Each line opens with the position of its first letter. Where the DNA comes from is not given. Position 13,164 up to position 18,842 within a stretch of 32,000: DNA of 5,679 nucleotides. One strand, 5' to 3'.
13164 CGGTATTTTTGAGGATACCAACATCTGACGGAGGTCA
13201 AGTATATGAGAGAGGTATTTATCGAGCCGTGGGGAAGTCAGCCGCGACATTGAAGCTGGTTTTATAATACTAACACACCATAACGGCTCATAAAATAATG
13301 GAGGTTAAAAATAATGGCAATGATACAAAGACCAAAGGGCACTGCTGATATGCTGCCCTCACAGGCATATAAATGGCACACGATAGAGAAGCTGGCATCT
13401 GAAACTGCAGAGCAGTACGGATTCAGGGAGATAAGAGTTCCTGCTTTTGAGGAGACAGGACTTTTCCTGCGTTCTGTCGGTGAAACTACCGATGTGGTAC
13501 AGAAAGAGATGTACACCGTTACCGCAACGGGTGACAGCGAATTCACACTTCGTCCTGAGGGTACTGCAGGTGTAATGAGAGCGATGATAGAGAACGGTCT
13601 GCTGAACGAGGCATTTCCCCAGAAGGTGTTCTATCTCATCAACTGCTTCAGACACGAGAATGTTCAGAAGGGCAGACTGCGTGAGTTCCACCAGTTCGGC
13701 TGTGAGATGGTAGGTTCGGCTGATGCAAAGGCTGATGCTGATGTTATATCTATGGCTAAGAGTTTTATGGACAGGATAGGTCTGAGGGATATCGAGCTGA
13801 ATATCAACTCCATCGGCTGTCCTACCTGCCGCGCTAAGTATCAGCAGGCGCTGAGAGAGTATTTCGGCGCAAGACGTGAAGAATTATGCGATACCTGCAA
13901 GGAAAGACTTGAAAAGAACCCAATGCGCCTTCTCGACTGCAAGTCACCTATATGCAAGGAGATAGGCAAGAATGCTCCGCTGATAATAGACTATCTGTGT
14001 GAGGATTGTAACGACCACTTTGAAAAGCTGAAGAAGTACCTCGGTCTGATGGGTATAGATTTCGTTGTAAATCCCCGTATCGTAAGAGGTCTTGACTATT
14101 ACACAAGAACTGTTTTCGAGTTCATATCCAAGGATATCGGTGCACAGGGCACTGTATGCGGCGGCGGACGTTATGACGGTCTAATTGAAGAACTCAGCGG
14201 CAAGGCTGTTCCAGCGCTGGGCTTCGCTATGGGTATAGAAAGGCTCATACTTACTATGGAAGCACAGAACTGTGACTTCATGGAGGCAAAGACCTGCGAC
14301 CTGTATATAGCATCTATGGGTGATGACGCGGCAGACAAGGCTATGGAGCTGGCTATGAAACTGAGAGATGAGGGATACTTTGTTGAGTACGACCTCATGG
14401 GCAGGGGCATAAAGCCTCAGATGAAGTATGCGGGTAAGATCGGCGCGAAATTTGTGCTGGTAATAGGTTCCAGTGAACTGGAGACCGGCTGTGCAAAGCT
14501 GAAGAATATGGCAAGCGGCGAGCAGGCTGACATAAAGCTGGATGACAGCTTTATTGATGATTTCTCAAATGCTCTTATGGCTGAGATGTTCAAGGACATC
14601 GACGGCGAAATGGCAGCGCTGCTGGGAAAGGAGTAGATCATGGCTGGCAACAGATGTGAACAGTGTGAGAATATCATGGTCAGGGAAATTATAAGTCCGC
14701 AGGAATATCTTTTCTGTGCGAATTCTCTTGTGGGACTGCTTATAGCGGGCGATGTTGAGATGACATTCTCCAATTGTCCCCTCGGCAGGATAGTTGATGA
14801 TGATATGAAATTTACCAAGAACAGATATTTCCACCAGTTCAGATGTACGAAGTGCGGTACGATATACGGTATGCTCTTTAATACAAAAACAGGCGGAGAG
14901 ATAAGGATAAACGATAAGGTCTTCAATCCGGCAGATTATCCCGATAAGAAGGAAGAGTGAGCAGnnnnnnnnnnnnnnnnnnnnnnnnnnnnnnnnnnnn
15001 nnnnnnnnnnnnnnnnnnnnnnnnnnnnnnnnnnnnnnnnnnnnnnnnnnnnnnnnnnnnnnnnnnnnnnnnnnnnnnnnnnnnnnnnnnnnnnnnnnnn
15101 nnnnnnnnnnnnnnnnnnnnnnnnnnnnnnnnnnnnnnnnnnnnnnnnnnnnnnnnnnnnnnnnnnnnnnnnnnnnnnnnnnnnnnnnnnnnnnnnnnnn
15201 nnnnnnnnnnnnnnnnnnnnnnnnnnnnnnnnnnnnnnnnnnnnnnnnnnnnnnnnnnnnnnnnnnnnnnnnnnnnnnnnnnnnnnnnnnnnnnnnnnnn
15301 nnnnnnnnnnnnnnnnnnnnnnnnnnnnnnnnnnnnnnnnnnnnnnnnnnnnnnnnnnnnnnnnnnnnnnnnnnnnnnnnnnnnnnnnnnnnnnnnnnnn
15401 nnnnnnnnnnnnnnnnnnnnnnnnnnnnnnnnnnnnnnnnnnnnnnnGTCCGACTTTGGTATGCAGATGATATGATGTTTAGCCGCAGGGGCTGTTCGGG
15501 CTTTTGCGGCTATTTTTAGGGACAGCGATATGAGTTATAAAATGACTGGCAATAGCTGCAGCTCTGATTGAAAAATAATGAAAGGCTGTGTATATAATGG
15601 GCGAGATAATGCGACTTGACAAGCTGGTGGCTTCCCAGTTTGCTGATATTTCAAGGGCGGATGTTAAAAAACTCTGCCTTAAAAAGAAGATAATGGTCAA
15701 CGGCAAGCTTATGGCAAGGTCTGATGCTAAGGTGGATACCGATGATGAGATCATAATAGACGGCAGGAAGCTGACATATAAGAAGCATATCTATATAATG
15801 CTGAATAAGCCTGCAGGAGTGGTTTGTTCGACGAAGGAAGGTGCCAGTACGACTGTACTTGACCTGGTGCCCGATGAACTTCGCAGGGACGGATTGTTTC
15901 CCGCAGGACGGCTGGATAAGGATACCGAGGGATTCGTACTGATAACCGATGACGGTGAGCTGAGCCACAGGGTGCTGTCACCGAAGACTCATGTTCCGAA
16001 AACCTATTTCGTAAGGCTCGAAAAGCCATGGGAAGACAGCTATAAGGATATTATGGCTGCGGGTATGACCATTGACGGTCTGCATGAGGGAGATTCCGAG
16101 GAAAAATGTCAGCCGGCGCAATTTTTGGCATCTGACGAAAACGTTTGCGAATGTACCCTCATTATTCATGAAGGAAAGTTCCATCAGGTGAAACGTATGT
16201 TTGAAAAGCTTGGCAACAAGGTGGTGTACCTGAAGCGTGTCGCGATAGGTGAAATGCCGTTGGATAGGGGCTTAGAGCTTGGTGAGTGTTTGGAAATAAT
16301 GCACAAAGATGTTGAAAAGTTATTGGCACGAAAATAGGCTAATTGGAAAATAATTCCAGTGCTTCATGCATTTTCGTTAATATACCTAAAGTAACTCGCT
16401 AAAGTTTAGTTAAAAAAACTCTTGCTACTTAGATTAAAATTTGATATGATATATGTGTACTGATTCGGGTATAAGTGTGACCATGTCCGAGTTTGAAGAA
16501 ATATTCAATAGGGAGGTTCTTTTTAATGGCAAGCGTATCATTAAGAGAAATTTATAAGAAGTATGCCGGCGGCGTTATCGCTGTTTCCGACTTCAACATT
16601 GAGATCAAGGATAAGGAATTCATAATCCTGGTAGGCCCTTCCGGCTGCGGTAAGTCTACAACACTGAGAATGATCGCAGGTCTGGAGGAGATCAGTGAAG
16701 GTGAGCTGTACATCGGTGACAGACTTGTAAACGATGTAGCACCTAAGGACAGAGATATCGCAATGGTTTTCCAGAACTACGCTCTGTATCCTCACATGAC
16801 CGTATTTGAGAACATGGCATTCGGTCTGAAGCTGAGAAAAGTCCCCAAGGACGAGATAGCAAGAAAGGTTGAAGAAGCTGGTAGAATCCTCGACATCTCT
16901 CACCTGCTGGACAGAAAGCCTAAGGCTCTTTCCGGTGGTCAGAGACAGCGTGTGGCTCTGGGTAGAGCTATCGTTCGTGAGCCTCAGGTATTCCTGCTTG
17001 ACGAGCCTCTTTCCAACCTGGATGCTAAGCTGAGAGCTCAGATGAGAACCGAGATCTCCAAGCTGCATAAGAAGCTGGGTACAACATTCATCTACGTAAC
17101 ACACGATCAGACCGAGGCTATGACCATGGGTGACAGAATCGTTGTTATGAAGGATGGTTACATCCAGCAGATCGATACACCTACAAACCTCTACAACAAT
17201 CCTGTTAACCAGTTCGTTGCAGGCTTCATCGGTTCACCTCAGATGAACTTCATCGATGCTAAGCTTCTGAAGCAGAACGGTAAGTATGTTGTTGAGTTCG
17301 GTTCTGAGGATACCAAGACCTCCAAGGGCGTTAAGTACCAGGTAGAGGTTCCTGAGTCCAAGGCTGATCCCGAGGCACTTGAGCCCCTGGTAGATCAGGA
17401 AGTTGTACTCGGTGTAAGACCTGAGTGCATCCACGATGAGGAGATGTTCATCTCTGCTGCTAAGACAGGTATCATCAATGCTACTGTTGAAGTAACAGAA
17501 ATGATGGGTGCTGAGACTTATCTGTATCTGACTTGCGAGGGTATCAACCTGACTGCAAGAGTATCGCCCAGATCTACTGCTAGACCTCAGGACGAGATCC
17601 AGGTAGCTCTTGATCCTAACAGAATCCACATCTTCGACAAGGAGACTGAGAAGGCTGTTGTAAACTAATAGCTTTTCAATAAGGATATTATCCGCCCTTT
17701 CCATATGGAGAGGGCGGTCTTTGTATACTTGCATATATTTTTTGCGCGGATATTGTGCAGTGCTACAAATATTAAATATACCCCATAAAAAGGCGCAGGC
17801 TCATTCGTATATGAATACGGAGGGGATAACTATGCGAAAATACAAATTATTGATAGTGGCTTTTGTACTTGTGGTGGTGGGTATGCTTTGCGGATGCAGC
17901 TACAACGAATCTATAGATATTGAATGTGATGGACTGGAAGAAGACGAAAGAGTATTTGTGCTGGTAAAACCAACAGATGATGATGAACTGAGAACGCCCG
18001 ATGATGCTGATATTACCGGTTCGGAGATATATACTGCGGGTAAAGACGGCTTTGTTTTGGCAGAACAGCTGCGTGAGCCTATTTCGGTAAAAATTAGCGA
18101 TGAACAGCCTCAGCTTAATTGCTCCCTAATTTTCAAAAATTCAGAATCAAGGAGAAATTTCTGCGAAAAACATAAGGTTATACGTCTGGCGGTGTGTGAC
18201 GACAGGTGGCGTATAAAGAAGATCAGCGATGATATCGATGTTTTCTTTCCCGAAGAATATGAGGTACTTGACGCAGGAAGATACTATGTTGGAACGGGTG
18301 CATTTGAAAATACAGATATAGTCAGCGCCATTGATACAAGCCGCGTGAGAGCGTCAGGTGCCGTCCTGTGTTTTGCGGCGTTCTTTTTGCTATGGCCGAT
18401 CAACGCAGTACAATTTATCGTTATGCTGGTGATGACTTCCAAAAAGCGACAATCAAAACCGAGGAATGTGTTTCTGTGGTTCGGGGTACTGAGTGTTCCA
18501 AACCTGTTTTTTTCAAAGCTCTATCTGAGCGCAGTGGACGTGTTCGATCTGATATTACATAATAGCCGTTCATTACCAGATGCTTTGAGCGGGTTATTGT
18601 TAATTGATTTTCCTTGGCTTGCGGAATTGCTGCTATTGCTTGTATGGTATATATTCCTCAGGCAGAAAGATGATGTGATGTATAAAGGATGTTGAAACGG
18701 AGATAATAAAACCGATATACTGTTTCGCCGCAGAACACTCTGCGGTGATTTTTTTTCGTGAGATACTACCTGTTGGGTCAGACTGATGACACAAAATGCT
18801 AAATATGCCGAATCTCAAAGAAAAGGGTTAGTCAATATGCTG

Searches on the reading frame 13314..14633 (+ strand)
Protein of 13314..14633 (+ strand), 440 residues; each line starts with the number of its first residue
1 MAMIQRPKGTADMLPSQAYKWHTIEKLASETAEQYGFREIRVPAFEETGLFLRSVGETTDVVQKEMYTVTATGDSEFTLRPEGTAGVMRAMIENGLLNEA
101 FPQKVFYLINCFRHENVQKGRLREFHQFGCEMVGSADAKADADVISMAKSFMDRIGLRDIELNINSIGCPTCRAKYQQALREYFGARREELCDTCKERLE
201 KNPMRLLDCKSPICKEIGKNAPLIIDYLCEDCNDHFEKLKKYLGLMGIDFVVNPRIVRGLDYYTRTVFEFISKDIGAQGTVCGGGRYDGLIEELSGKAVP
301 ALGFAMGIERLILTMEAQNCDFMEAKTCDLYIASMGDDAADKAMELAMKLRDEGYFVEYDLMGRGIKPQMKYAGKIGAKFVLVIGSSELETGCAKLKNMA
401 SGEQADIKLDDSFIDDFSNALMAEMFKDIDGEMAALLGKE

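Call 70: search_protein_families(library=pfam, proteins=[window:13314-14633:+], max_evalue=0.00001)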
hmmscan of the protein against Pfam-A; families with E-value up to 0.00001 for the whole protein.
window:13314-14633:+ (440 aa): 5 families
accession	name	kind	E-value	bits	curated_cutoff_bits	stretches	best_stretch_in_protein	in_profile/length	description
PF13393.11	tRNA-synt_His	-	2.8e-44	152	25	1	9-311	1-308/308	Histidyl-tRNA synthetase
PF00587.30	tRNA-synt_2b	-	6.6e-19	69.1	29.3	1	67-317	1-177/179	tRNA synthetase class II core domain (G, H, P, S and T)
PF03129.25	HGTP_anticodon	-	2e-14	54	21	1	330-411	2-86/94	Anticodon binding domain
PF00152.25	tRNA-synt_2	-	1.7e-08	34.3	25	0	103-192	92-178/308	tRNA synthetases class II (D, K and N)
PF01409.25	tRNA-synt_2d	-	5.5e-06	26.5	19.8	0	73-156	77-155/246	tRNA synthetases class II core domain (F)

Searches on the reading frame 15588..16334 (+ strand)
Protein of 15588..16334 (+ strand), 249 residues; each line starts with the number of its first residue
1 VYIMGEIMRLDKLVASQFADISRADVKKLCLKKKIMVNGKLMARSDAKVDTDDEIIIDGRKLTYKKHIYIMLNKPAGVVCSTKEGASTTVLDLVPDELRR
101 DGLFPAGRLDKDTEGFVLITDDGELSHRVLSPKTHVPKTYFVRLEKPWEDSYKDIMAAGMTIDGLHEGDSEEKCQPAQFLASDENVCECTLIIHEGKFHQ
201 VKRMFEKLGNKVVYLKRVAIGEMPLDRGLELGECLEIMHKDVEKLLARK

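Call 12: search_protein_families(library=pfam, proteins=[window:15588-16334:+], max_evalue=0.01)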
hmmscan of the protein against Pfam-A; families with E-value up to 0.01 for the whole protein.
window:15588-16334:+ (249 aa): 2 families
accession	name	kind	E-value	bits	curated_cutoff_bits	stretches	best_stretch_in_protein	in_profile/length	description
PF00849.27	PseudoU_synth_2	-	6e-20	72.5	26.8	1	69-206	2-151/152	RNA pseudouridylate synthase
PF01479.30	S4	-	2.2e-06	27.7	22.8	1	8-55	1-48/48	S4 domain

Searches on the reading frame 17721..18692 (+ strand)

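Call 11: search_protein_families(library=padloc, proteins=[window:17721-18692:+], max_evalue=1)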
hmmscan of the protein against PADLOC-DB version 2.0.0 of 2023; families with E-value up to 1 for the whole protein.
window:17721-18692:+ (324 aa): 1 family
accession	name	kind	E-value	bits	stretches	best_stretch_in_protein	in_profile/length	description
PDLC04976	PDC-S26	-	0.025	11.7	1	236-263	313-340/451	-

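Call 12: search_protein_families(library=pfam, proteins=[window:17721-18692:+], max_evalue=0.01)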
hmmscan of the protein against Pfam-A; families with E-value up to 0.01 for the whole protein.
window:17721-18692:+ (324 aa): 0 families
